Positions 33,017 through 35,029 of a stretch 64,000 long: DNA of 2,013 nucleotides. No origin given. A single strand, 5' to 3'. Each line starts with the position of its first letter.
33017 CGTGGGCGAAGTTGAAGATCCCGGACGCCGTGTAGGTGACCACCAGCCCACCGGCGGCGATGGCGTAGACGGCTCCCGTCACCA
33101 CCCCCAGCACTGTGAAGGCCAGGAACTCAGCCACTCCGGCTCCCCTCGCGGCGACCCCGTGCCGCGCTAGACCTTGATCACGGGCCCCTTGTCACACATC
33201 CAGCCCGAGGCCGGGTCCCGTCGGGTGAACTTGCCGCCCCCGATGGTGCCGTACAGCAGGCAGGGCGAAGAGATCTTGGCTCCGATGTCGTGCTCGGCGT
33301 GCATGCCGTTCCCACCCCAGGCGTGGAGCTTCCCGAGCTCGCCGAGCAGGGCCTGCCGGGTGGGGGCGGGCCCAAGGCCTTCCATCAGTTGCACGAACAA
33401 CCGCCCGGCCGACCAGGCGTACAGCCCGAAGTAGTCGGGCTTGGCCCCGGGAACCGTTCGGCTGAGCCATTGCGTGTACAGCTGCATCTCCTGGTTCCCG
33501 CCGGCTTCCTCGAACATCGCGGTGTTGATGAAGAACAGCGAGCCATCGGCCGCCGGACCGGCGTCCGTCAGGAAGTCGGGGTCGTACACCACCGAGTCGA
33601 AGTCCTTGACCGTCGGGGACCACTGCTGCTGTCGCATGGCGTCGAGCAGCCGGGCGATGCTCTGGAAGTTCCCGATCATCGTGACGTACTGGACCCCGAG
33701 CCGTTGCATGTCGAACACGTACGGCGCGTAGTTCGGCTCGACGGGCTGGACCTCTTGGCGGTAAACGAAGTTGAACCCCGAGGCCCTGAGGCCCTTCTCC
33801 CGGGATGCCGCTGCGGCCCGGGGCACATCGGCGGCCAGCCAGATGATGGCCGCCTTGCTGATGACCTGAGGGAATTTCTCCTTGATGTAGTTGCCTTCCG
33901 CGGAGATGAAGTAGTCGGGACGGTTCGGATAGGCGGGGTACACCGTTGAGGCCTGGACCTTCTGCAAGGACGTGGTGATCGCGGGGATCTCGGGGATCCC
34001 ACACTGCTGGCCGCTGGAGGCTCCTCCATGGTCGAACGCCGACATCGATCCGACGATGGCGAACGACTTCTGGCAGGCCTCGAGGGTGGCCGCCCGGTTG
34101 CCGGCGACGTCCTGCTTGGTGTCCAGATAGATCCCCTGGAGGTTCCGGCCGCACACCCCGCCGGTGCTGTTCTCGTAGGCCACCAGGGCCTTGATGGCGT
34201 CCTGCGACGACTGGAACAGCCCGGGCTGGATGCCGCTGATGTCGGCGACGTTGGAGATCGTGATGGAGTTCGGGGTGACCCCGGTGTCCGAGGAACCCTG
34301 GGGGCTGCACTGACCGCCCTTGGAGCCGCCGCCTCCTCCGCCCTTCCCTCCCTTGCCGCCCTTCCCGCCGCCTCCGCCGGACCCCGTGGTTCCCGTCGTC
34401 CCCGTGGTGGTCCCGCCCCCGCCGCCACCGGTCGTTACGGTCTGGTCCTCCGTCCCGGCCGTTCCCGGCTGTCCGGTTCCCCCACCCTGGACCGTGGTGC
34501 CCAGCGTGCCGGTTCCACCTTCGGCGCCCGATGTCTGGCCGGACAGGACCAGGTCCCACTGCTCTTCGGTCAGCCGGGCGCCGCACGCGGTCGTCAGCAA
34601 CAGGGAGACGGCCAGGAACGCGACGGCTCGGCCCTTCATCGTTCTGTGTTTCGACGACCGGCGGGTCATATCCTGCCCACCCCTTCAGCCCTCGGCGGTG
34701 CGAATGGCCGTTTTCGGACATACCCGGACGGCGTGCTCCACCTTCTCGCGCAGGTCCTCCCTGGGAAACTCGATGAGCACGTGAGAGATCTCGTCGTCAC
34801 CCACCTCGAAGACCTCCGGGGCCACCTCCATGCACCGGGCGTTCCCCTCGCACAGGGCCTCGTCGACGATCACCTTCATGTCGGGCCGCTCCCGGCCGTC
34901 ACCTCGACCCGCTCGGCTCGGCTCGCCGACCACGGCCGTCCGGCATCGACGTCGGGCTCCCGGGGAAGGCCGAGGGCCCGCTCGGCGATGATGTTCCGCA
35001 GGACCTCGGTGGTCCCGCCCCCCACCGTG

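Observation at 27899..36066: LivK-type ABC importer plus secreted Thr-rich protein and small membrane protein, translationally coupled to fadE–ferredoxin behind a KstR box: candidate non-Mce steroid uptake system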

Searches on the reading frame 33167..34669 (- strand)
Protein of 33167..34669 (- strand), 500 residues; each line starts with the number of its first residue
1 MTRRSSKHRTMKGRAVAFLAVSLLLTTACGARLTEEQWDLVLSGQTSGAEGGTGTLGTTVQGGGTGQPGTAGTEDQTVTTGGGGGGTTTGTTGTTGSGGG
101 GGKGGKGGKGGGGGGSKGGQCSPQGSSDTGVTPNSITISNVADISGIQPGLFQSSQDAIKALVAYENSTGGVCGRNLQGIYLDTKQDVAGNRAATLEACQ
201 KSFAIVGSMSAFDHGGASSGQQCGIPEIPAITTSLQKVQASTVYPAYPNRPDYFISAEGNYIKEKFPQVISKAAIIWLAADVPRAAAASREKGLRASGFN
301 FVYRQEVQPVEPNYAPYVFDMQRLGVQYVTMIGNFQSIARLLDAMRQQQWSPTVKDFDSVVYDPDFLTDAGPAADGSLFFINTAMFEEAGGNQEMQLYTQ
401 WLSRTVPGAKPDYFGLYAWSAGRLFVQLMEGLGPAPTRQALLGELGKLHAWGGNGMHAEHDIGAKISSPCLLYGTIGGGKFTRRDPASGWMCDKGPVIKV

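Call 5: search_protein_families(library=pfam, proteins=[window:33167-34669:-], max_evalue=0.01)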
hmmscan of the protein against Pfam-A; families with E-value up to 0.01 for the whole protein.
window:33167-34669:- (500 aa): 1 family
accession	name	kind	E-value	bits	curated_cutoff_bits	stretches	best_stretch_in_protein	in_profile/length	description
PF13458.12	Peripla_BP_6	-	7.7e-29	101.9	31.7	1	136-451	2-313/343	Periplasmic binding protein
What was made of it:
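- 33167..34669 (-): Lipoprotein substrate-binding protein (500 aa) with an 85-residue Gly/Thr tether. Peripla_BP_6 (call 5).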

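Call 8: search_protein_families(library=ncbifam, proteins=[window:33167-34669:-], max_evalue=0.001)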
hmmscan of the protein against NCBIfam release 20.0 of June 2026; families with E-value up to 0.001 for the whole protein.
window:33167-34669:- (500 aa): 0 families

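Call 29: search_solved_structures(query=window:33167-34669:-, max_evalue=0.01, show_alignments=1)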
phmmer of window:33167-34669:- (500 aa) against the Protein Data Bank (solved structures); distinct sequences matched with E-value up to 0.01: 1.
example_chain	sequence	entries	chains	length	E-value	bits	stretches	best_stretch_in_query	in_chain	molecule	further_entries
3hut_A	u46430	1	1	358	8.8e-07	31.3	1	154-453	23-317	putative branched-chain amino acid ABC transporter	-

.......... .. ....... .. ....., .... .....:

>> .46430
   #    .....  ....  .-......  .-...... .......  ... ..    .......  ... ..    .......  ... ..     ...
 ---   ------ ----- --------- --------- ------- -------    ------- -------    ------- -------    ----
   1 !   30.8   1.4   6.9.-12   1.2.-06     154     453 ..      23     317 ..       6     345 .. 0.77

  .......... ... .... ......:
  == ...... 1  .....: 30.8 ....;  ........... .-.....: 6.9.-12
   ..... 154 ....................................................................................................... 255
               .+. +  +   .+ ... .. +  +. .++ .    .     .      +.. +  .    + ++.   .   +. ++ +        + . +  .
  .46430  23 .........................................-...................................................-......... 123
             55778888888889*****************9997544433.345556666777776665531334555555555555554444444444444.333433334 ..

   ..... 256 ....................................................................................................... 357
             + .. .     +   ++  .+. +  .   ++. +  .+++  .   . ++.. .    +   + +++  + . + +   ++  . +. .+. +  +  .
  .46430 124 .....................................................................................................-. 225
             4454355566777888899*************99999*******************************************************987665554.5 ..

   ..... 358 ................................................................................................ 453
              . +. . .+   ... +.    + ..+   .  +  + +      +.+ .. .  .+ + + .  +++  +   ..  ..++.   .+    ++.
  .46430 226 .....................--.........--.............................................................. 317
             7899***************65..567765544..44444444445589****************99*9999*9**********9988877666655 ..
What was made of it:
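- Tried and rejected: The single sequence hits only 3hut (call 29).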

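Call 48: search_solved_structures(query=A3, max_evalue=0.001)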
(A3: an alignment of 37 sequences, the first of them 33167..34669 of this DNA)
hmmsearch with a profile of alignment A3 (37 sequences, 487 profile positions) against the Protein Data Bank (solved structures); distinct sequences matched with E-value up to 0.001: 36.
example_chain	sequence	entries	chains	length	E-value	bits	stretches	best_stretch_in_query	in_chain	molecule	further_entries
4n03_A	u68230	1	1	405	4.2e-29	104.9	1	94-434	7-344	ABC-type branched-chain amino acid transport systems periplasmic component-like protein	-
3hut_A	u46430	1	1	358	6.4e-25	91.1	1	132-470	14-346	putative branched-chain amino acid ABC transporter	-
1usg_A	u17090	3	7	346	3.4e-16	62.3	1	122-373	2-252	LEUCINE-SPECIFIC BINDING PROTEIN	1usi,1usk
3lop_A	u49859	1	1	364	1.2e-15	60.5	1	131-443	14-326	Substrate binding periplasmic protein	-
2lbp_A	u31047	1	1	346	4.1e-15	58.7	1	122-373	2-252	LEUCINE-BINDING PROTEIN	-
8wch_A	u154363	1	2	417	6.2e-15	58.1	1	121-372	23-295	Probable Leu/Ile/Val-binding protein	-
1z15_A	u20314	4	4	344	1.9e-14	56.5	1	122-368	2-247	Leu/Ile/Val-binding protein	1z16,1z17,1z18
4n0q_A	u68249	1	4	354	2.7e-14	56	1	122-392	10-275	Leu/Ile/Val-binding protein homolog 3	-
2liv_A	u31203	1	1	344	3e-14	55.9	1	122-368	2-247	LEUCINE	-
3ip5_A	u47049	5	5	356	4e-14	55.5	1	123-369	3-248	ABC transporter, substrate binding protein (Amino acid)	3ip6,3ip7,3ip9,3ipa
3ipc_A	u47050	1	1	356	1.2e-13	53.8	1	123-369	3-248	ABC transporter, substrate binding protein (Amino acid)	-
4ey3_A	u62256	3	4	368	5.7e-13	51.6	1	121-437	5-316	Twin-arginine translocation pathway signal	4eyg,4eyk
4nqr_A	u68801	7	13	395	6e-13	51.6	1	99-425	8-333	Amino acid/amide ABC transporter substrate-binding protein, HAAT family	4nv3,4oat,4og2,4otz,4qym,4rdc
4q6w_A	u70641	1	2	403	8.2e-13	51.1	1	118-365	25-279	Putative leu/ile/val-binding protein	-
4obb_A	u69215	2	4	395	1e-12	50.8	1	99-425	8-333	Amino acid/amide ABC transporter substrate-binding protein, HAAT family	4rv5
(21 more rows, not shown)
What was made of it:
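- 33167..34669 (-): Family profile hits 4n03 (E 4e-29), 3hut and LivK (call 48).
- On HAAT (LIV-I) ABC importer: The family profile hits LivK/LivJ structures at about 1e-16 to 1e-14 (call 48).
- The best solved relative of the SBP family profile is 4n03, E 4e-29 (call 48). The best solved relative of the SBP family profile is 4n03 (call 48).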

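Call 52: search_solved_structures(query=A3, max_evalue=1e-20, show_alignments=1)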
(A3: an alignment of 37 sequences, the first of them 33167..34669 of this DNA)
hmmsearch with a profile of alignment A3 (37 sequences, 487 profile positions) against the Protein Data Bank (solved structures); distinct sequences matched with E-value up to 1e-20: 2.
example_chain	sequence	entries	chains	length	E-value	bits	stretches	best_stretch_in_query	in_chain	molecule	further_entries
4n03_A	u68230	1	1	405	4.2e-29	104.9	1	94-434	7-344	ABC-type branched-chain amino acid transport systems periplasmic component-like protein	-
3hut_A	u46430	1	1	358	6.4e-25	91.1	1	132-470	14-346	putative branched-chain amino acid ABC transporter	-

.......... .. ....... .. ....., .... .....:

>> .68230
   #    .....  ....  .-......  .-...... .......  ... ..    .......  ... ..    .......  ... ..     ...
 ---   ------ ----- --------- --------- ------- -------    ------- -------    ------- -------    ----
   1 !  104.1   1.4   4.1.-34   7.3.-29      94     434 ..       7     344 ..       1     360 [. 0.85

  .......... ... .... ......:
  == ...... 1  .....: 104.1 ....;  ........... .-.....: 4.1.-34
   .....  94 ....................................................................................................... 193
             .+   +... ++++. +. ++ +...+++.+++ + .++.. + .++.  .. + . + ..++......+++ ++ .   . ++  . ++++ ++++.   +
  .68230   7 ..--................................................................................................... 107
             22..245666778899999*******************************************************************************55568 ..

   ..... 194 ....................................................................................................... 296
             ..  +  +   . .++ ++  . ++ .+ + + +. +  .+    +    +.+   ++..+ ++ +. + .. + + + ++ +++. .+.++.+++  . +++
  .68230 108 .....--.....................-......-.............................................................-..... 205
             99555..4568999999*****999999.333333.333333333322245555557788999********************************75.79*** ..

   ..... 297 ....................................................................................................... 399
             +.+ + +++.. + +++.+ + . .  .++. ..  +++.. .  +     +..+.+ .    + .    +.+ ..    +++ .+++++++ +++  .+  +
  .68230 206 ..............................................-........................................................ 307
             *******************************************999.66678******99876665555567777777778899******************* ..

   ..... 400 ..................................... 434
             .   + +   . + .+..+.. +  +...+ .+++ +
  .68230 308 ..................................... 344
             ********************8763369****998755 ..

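Call 75: search_solved_structures(query=A3, max_evalue=1e-15, show_alignments=3)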
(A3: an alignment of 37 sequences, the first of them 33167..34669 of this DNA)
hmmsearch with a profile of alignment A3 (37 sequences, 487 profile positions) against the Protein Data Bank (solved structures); distinct sequences matched with E-value up to 1e-15: 3.
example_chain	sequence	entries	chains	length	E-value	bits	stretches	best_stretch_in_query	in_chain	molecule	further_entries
4n03_A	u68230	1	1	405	4.2e-29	104.9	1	94-434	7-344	ABC-type branched-chain amino acid transport systems periplasmic component-like protein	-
3hut_A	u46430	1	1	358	6.4e-25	91.1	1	132-470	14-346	putative branched-chain amino acid ABC transporter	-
1usg_A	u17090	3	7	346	3.4e-16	62.3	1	122-373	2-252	LEUCINE-SPECIFIC BINDING PROTEIN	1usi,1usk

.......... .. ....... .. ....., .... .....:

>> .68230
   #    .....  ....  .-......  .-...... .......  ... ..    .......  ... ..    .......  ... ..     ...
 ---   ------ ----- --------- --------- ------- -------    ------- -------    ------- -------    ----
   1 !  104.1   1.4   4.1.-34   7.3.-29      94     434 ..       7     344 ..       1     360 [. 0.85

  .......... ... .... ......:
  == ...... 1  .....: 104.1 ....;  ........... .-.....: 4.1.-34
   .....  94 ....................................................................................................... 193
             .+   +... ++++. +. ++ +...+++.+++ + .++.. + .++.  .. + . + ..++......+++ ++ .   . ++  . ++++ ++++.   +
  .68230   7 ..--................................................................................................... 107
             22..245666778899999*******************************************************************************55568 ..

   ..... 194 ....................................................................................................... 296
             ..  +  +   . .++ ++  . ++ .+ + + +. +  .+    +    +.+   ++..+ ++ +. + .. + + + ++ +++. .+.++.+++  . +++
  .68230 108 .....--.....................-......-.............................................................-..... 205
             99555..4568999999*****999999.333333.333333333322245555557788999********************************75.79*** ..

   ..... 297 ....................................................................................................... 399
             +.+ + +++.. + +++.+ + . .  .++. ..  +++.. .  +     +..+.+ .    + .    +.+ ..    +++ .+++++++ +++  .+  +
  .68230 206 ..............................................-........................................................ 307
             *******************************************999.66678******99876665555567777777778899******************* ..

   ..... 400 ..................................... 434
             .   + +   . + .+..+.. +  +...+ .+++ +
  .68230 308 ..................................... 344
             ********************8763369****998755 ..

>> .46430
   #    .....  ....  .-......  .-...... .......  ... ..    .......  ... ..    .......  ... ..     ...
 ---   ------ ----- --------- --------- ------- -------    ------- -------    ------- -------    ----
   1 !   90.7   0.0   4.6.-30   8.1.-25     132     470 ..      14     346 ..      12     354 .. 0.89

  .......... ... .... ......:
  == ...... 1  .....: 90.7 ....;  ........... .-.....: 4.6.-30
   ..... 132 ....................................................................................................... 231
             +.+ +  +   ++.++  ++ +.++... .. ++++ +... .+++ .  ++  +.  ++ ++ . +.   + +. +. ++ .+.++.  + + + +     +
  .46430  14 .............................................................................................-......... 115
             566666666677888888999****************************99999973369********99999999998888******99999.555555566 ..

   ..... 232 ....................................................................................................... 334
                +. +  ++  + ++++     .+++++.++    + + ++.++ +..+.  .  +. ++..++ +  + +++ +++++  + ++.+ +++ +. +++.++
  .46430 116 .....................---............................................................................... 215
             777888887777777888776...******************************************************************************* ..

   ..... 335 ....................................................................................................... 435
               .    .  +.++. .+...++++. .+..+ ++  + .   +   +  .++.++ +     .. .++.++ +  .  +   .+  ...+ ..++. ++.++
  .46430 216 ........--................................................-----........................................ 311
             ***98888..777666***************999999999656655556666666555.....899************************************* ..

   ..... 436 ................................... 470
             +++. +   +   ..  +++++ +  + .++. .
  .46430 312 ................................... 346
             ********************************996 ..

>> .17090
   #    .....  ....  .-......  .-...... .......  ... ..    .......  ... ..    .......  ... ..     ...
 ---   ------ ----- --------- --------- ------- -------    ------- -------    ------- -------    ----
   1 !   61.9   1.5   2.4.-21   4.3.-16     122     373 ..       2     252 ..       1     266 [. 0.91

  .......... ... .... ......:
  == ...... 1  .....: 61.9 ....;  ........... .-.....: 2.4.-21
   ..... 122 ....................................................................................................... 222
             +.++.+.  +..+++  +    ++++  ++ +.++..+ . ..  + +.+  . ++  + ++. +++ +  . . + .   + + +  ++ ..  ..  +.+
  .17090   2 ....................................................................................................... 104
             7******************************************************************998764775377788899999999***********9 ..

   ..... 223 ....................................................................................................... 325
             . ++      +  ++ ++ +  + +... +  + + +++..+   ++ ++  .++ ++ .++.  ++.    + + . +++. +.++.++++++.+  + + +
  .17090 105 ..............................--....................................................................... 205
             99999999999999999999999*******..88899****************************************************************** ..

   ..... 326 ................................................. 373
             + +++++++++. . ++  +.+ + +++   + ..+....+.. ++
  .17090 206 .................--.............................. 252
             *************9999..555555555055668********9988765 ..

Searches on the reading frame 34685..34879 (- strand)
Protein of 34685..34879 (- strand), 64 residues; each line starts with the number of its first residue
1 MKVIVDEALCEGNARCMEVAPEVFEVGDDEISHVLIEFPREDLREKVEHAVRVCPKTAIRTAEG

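Call 5: search_protein_families(library=pfam, proteins=[window:34685-34879:-], max_evalue=0.01)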
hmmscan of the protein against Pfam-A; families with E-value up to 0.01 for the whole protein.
window:34685-34879:- (64 aa): 3 families
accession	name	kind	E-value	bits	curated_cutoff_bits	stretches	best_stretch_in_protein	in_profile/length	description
PF13459.11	Fer4_15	-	1.4e-11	45.3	22.4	1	3-60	1-65/66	4Fe-4S single cluster domain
PF13370.11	Fer4_13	-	3.8e-11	43.9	24.5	1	5-61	1-58/58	4Fe-4S single cluster domain of Ferredoxin I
PF06902.16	Fer4_19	-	6.1e-06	26.6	24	1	1-59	6-59/64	Divergent 4Fe-4S mono-cluster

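Call 8: search_protein_families(library=ncbifam, proteins=[window:34685-34879:-], max_evalue=0.001)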
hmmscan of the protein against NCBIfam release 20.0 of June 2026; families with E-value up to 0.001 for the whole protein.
window:34685-34879:- (64 aa): 0 families
